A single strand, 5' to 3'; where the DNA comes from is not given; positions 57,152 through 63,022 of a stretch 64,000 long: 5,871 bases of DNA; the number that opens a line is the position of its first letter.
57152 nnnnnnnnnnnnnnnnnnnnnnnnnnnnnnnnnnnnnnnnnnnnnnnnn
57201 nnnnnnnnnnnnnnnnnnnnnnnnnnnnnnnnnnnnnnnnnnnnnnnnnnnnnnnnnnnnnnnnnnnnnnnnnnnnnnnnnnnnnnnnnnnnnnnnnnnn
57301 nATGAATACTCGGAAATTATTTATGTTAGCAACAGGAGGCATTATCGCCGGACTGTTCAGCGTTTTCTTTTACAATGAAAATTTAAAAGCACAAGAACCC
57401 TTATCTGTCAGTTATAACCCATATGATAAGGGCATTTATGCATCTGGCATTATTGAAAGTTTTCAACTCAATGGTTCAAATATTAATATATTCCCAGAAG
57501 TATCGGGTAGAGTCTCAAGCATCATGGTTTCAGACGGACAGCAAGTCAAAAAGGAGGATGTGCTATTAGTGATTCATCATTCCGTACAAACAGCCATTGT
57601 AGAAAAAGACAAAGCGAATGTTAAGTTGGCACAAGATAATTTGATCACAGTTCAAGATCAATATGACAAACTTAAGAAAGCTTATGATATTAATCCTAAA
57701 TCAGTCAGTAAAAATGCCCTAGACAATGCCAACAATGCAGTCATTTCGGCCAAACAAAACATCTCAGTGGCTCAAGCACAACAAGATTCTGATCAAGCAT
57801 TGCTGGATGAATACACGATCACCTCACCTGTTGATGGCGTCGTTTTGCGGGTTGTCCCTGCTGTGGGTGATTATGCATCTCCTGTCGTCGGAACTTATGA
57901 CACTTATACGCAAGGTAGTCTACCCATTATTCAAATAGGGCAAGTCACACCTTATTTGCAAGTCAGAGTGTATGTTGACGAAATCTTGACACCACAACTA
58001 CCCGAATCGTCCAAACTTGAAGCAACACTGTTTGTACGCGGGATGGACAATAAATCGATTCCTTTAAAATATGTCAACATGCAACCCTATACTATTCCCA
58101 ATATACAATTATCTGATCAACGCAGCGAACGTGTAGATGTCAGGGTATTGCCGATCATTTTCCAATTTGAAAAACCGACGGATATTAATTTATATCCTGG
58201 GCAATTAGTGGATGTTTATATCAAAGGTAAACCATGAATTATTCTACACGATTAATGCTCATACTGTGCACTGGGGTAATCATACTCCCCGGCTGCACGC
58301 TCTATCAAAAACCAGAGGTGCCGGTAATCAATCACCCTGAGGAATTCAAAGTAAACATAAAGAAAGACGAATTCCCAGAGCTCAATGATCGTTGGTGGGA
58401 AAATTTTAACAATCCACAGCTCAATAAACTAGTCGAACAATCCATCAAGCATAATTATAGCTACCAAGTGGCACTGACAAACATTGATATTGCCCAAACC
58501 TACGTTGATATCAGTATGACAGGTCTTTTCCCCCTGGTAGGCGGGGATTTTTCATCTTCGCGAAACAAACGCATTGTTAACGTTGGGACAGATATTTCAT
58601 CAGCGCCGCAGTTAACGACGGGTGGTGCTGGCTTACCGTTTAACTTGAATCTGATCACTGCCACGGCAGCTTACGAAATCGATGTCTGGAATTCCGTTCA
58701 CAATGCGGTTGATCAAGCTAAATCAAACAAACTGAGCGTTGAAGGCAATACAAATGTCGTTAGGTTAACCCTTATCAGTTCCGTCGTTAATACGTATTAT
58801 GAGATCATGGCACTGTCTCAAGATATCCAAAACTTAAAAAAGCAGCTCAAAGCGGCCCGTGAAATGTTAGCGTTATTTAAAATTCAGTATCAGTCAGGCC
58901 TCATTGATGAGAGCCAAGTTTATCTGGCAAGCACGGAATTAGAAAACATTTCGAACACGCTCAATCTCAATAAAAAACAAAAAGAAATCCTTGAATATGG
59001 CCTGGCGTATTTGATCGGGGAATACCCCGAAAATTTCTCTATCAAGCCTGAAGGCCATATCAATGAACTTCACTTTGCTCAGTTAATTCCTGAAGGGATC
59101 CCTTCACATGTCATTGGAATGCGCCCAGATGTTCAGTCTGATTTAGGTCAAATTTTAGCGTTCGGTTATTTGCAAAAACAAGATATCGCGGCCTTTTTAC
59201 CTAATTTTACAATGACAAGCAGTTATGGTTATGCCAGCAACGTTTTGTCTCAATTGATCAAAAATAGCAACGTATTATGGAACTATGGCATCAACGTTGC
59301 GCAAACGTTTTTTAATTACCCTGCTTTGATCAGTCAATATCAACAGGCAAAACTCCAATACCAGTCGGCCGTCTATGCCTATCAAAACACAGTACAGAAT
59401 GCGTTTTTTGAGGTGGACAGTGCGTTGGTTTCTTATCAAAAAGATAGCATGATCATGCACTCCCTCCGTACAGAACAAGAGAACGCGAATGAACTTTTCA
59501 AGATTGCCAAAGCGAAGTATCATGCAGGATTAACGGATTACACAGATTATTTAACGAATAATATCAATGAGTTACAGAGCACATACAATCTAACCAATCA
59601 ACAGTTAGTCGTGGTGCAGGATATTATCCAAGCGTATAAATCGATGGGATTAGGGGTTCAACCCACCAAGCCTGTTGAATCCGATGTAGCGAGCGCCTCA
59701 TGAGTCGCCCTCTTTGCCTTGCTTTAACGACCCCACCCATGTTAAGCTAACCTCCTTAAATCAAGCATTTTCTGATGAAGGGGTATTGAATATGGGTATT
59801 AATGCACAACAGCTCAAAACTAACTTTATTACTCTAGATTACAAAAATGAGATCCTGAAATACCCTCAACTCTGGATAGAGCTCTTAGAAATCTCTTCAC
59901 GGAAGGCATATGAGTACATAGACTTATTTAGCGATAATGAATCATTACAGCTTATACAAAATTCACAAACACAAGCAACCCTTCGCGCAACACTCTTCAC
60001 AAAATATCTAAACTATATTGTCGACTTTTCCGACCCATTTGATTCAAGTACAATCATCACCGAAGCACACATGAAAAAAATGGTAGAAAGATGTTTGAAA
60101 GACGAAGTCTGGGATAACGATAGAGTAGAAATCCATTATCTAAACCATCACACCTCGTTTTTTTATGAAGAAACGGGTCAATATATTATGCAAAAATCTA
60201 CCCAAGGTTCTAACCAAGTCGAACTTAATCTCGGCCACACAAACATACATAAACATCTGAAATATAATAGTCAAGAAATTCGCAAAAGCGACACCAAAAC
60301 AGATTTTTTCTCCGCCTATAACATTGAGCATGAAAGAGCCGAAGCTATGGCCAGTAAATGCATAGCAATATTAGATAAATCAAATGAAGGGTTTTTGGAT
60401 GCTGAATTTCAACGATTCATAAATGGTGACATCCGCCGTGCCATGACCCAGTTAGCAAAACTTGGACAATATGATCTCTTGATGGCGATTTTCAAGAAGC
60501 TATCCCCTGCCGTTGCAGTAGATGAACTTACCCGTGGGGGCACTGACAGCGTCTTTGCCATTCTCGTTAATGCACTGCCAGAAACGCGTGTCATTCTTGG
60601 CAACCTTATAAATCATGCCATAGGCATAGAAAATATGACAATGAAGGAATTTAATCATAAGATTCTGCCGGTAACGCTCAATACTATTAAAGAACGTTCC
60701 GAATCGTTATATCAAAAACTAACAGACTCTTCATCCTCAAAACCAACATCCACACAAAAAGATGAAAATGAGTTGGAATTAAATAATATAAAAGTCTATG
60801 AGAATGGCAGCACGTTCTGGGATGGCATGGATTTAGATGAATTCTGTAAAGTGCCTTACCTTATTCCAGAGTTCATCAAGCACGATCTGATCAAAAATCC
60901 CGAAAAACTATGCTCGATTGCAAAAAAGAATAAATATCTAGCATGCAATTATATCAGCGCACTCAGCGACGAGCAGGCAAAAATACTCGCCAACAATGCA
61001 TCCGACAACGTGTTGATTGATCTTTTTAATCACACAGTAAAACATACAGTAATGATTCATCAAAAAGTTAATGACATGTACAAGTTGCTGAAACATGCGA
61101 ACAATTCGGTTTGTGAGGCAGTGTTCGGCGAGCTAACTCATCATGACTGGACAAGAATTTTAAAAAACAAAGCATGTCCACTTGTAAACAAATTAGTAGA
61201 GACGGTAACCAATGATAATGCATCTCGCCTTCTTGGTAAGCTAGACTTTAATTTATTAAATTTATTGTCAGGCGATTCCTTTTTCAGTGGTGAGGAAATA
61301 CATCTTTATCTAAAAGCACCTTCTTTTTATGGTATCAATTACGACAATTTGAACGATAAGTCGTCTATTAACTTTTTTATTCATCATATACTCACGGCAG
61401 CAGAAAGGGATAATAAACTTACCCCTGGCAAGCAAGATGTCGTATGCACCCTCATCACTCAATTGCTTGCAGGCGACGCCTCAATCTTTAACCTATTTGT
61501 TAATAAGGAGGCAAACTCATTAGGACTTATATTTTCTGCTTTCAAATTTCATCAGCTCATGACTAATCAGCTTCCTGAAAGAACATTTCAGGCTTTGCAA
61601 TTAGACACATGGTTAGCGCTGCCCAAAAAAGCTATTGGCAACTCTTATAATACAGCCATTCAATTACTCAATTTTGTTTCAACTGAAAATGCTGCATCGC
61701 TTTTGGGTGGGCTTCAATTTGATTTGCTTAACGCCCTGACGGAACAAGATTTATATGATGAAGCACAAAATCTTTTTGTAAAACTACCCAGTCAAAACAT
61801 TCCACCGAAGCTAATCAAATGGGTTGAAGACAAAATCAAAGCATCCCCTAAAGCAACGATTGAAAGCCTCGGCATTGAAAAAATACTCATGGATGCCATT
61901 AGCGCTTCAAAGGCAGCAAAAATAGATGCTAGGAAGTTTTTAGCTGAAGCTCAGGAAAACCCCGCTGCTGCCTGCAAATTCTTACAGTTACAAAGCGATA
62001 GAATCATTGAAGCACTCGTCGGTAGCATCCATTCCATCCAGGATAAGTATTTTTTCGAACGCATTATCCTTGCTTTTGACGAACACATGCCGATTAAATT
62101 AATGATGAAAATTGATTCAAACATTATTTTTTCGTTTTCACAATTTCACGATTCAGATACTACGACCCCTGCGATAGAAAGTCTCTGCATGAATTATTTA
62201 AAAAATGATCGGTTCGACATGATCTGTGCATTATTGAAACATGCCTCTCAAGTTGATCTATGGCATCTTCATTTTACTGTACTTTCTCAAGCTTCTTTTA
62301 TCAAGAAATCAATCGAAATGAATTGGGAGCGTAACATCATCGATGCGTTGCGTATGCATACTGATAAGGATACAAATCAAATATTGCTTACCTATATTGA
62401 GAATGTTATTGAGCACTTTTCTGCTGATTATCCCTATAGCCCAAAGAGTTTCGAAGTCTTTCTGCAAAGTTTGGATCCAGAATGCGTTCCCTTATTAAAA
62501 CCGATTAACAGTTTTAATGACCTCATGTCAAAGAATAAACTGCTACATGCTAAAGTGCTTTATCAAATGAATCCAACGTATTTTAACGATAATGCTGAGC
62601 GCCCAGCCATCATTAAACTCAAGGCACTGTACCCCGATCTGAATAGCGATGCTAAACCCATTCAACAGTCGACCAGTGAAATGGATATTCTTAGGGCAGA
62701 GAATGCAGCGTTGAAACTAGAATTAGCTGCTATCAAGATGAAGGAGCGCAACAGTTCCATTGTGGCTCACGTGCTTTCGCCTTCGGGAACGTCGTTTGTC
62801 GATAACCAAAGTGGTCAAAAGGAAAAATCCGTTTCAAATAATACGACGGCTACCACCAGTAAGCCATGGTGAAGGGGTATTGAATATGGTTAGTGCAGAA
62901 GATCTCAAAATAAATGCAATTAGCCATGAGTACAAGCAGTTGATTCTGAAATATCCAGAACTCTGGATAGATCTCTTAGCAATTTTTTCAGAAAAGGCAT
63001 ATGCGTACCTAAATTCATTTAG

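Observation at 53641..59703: Five-gene export operon: MsbA/PrtD-like fused ABC exporter plus a MacB/DevCAB-type tripartite pump with its own OM lipoprotein channel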

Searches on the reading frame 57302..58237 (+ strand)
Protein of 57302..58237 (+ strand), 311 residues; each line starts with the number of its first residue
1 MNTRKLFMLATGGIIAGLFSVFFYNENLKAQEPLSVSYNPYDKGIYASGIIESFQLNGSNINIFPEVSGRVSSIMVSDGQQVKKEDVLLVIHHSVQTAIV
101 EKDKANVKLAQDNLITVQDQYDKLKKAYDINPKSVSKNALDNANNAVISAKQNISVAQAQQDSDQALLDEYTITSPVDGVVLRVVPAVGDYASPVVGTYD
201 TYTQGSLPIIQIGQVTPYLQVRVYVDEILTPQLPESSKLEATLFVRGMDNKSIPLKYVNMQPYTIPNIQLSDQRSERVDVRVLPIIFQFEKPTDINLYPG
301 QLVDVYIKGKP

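Call 3: search_protein_families(library=pfam, proteins=[window:57302-58237:+])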
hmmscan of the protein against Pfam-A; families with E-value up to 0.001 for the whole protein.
window:57302-58237:+ (311 aa): 3 families
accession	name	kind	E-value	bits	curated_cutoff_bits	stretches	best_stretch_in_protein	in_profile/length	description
PF13533.13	Biotin_lipoyl_2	-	2.5e-09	37.2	29.8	1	62-91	2-31/32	Biotin-lipoyl like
PF00364.28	Biotin_lipoyl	-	0.00013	22.1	22.1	0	66-91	48-73/73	Biotin-requiring enzyme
PF16576.10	HlyD_D23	-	0.00024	20.9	30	0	65-194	24-132/214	Barrel-sandwich domain of CusB or HlyD membrane-fusion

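Call 4: search_protein_families(library=ncbifam, proteins=[window:57302-58237:+])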
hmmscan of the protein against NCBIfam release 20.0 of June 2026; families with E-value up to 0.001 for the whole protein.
window:57302-58237:+ (311 aa): 18 families
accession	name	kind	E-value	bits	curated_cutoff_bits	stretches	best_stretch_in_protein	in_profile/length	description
TIGR01730.1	RND_mfp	subfamily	1.3e-21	76.9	94.9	1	61-308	27-245/322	efflux RND transporter periplasmic adaptor subunit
NF007850.1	PRK10559.1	equivalog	2.6e-13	49.8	400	1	61-191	41-168/303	p-hydroxybenzoic acid efflux pump subunit AaeA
NF000272.2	OqxA_adapt_sub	exception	4.8e-13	48.8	835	1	60-190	67-195/391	multidrug efflux RND transporter periplasmic adaptor subunit OqxA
TIGR00998.1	8a0101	subfamily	9.6e-10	37.9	390.8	1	57-133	39-115/334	EmrA/EmrK family multidrug efflux transporter periplasmic adaptor subunit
NF045904.1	RND-peri-MexE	equivalog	2.1e-09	36.7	714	1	60-185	63-186/390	multidrug efflux RND transporter periplasmic adaptor subunit MexE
NF007785.0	PRK10476.1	equivalog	2.9e-09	36.2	376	1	55-130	43-118/347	multidrug transporter subunit MdtN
NF007132.1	PRK09578.1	equivalog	3.3e-09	36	512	1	66-185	71-188/396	MexX/AxyX family multidrug efflux RND transporter periplasmic adaptor subunit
NF008589.1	PRK11556.1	equivalog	1.2e-08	34.3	391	1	62-193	86-215/392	MdtA/MuxA family multidrug efflux RND transporter periplasmic adaptor subunit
TIGR00999.1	8a0102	subfamily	4.1e-07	29.4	319.3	1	79-194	1-116/271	CzcB/NccB family metal efflux transporter periplasmic adaptor subunit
TIGR01843.1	type_I_hlyD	subfamily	7.4e-06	25.2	208.65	0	42-113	28-96/422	HlyD family type I secretion periplasmic adaptor subunit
NF002939.0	PRK03598.1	equivalog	1.2e-05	24.7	393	0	65-121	49-105/332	secretion protein HlyD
NF008606.0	PRK11578.1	equivalog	1.3e-05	24.5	342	1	17-184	22-197/371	macrolide transporter subunit MacA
TIGR02971.1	heterocyst_DevB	subfamily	1.5e-05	24.6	129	0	119-190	149-224/327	ABC exporter membrane fusion protein, DevB family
TIGR03794.1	NHLM_micro_HlyD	equivalog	2.4e-05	23.4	156.2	1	58-157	56-154/421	NHLP bacteriocin system secretion protein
NF033138.2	RND-peri-MexC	equivalog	5.2e-05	22.5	625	1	67-185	70-186/375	MexC family multidrug efflux RND transporter periplasmic adaptor subunit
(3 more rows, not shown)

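Call 27: search_solved_structures(query=window:57302-58237:+, max_evalue=0.01)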
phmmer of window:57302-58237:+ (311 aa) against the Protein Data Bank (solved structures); distinct sequences matched with E-value up to 0.01: 6.
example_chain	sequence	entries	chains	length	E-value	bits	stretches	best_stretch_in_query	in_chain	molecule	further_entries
4dk0_A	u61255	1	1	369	1.4e-07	34.5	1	41-187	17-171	Putative MacA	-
4dk1_A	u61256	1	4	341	1e-06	31.7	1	41-189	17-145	Putative MacA, Multidrug resistance protein mexA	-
5nik_D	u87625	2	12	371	0.0016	21.2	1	4-172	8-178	Macrolide export protein MacA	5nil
9qgy_G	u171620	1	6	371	0.0032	20.2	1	4-172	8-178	Macrolide export protein MacA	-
2k32_A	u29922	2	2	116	0.0055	19.4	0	146-194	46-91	A | AcrA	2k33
20yy_D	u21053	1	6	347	0.0059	19.3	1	66-190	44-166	Multidrug efflux RND transporter periplasmic adaptor subunit MexJ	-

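Call 57: search_protein_families(library=pfam, proteins=[window:57302-58237:+], max_evalue=10)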
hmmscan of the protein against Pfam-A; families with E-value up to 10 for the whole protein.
window:57302-58237:+ (311 aa): 9 families
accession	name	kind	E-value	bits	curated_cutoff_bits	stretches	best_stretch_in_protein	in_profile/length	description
PF13533.13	Biotin_lipoyl_2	-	2.5e-09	37.2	29.8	1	62-91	2-31/32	Biotin-lipoyl like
PF00364.28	Biotin_lipoyl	-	0.00013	22.1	22.1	1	66-91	48-73/73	Biotin-requiring enzyme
PF16576.10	HlyD_D23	-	0.00024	20.9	30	1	65-194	24-132/214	Barrel-sandwich domain of CusB or HlyD membrane-fusion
PF02321.23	OEP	-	0.016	15.5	22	1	100-171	116-185/187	Outer membrane efflux protein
PF09462.15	Mus7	-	0.042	13.1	23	1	63-165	275-377/613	Mus7/MMS22 family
PF01921.24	tRNA-synt_1f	-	0.048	13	27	1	73-138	282-344/360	tRNA synthetases class I (K)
PF05790.21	C2-set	-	0.055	14.1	24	1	221-260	7-46/80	Immunoglobulin C2-set domain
PF13437.12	HlyD_3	-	0.089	14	22.2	1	65-101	4-39/106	HlyD family secretion protein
PF10819.13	DUF2564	-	1.3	10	26.3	1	134-170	25-62/79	Protein of unknown function (DUF2564)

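Call 67: predict_structure(protein=window:57302-58237:+)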
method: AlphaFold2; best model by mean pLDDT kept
length: 311 residues; sequences in the alignment: 1
mean_pLDDT: 46.7   pTM: 0.32
mean pLDDT of the five models: 46.7, 45.9, 45.2, 37.1, 30.3
residues with pLDDT >= 90: 42; 70-90: 21; 50-70: 46; < 50: 202
segments of 3 or more residues with pLDDT < 50: 1-94, 170-218, 220-236, 248-250, 259-284, 296-303, 308-311
pLDDT, mean of each block of 10 residues (from residue 1): 25 27 29 29 26 29 28 28 30 51 79 94 95 93 94 85 63 26 22 22 23 39 40 48 52 57 33 37 53 48 47 36
secondary structure, 60 per line:
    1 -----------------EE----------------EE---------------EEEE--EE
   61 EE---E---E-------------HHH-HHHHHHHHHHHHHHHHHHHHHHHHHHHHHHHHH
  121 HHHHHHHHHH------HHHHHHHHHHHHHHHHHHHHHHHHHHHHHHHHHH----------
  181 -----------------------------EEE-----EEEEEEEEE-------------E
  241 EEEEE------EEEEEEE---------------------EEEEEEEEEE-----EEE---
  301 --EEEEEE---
elements in order: E53-56 E59-62 H88-130 H137-170 E210-212 E218-226 E240-245 E252-258 E280-289 E295-297 E303-308

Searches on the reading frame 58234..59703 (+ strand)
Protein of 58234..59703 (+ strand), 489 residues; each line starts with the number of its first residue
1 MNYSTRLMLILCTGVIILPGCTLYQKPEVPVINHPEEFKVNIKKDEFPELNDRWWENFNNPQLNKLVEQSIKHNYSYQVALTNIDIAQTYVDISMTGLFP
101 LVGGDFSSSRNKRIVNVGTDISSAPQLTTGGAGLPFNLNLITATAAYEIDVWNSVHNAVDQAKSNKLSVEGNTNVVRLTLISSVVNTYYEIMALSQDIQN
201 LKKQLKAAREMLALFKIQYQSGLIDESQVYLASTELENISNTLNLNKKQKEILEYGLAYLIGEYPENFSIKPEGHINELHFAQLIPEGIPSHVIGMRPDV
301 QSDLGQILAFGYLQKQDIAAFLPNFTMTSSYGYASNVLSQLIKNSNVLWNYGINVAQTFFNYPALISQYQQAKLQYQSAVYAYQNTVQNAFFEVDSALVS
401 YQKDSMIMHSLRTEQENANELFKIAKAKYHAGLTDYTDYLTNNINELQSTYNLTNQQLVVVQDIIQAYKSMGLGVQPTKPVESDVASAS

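Call 3: search_protein_families(library=pfam, proteins=[window:58234-59703:+])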
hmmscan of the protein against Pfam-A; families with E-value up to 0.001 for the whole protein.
window:58234-59703:+ (489 aa): 1 family
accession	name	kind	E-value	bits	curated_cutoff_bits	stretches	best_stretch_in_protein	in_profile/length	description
PF02321.23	OEP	-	2.1e-38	132.4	22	2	297-469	12-184/187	Outer membrane efflux protein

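Call 4: search_protein_families(library=ncbifam, proteins=[window:58234-59703:+])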
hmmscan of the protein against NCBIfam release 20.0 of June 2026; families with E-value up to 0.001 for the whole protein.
window:58234-59703:+ (489 aa): 9 families
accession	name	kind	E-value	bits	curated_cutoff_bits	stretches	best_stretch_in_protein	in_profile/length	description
TIGR01845.1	outer_NodT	subfamily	2.1e-71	241.1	210.05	1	17-474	6-460/460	efflux transporter outer membrane subunit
NF033143.1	efflux_OM_AdeK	equivalog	9.6e-34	116.9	900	1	52-478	53-465/480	multidrug efflux RND transporter AdeIJK outer membrane channel subunit AdeK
NF033142.1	efflux_OM_AdeC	exception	1.1e-32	113.3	975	1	9-475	11-462/465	multidrug efflux RND transporter AdeABC outer membrane channel subunit AdeC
NF047721.1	ToxDrgExpTdeA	equivalog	6e-28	97.9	550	1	49-472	45-450/455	toxin/drug exporter TdeA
NF007390.0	PRK09915.1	equivalog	5.1e-23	81.5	597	1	5-479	7-483/488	MdtP family multidrug efflux transporter outer membrane subunit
NF007347.1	PRK09837.1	subfamily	2.5e-21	76.1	598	1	9-447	6-431/461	Cu(I)/Ag(I) efflux RND transporter outer membrane protein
TIGR01844.1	type_I_sec_TolC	subfamily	3.3e-19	69.2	225.15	2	298-439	17-161/414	TolC family outer membrane protein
NF008524.1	PRK11459.1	equivalog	1.2e-14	54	650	1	44-453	50-454/478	multidrug resistance outer membrane protein MdtQ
NF052390.1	efflux_OMP_AbuO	equivalog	1e-06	27.8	700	1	145-470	109-429/447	multidrug efflux outer membrane protein AbuO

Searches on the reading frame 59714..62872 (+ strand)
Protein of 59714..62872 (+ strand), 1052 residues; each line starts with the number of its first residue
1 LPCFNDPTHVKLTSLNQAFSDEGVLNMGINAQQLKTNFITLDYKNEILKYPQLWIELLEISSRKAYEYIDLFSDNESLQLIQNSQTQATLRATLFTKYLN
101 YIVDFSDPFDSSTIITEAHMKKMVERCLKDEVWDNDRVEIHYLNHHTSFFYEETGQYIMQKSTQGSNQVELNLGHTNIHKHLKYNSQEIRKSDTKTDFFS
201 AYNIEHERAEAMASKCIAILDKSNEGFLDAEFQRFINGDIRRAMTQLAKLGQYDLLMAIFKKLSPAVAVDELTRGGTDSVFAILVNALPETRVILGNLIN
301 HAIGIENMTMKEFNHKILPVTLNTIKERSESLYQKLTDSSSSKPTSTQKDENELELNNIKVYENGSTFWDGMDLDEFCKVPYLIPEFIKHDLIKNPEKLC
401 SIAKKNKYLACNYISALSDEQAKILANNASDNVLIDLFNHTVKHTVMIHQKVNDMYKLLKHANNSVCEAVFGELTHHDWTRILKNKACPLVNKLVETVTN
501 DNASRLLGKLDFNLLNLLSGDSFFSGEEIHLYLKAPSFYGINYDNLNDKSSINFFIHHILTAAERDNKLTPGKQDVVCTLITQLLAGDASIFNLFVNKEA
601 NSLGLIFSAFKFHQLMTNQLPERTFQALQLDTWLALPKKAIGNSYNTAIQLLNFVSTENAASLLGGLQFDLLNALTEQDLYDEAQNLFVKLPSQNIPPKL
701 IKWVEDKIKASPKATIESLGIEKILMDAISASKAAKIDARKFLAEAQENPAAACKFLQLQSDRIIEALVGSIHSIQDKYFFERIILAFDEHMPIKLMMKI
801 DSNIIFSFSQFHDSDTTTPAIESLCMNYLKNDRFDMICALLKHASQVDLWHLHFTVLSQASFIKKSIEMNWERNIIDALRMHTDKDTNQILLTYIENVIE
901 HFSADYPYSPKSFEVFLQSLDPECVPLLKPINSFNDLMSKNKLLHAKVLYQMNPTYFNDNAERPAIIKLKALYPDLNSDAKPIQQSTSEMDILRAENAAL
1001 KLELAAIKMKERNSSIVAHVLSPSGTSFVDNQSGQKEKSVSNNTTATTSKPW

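Call 3: search_protein_families(library=pfam, proteins=[window:59714-62872:+])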
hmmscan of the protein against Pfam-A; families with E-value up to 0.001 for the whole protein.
window:59714-62872:+ (1052 aa): 0 families

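Call 4: search_protein_families(library=ncbifam, proteins=[window:59714-62872:+])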
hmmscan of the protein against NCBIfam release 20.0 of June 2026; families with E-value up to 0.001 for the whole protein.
window:59714-62872:+ (1052 aa): 0 families

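Call 31: find_homologous_proteins(query=window:59792-62872:+)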
Query window:59792-62872:+ (1026 aa): 2 proteins with E <= 0.001 among 8000 candidates.
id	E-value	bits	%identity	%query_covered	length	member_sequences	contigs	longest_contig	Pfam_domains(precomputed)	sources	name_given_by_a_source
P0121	0.0e+0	2301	100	100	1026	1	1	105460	-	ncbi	ncbi:MAG: hypothetical protein ACHQAX_01230 [Gammaproteobacteria bacterium]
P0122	2.0e-253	862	61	66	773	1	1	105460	-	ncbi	ncbi:MAG: hypothetical protein ACHQAX_01235 [Gammaproteobacteria bacterium]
